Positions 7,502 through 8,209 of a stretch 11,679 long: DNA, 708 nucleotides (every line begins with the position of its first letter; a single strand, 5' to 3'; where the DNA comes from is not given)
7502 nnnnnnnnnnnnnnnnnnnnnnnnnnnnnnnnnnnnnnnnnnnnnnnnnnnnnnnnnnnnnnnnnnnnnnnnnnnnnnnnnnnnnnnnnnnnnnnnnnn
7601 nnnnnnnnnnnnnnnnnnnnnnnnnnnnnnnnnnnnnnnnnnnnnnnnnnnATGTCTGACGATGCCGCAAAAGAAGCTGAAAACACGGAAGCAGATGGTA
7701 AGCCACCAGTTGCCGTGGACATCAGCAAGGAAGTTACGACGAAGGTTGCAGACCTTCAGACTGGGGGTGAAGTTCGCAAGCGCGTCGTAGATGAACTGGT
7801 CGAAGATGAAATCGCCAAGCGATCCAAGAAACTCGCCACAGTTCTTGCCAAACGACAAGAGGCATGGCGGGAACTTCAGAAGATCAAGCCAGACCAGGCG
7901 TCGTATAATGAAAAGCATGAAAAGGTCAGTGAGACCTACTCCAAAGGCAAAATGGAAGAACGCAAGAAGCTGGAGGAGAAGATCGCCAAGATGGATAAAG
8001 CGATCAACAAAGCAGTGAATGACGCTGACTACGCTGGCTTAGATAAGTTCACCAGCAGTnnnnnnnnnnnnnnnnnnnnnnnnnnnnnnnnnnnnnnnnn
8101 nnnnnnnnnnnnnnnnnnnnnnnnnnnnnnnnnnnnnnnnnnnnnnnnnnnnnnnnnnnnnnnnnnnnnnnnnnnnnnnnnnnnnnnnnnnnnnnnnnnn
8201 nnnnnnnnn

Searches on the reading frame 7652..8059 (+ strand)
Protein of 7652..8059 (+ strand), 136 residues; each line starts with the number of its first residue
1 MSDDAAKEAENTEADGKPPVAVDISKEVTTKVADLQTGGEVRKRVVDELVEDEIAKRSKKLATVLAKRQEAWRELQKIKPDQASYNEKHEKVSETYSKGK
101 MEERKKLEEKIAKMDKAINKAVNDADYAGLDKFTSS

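Call 4: search_protein_families(library=pfam, proteins=[window:7652-8059:+], max_evalue=0.01)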
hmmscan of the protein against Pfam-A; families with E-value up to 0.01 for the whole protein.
window:7652-8059:+ (136 aa): 1 family
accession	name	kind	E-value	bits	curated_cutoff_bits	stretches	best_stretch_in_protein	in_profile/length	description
PF07956.16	DUF1690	-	0.0029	18.5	29.7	1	19-121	4-106/139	Protein of Unknown function (DUF1690)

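Call 11: search_protein_families(library=phrogs, proteins=[window:7652-8059:+], max_evalue=0.01)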
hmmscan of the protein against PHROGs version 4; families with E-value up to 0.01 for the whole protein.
window:7652-8059:+ (136 aa): 1 family
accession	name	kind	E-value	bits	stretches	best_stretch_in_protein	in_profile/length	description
phrog_12798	-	tail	0.0052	16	1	36-134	558-663/1031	tail length tape measure protein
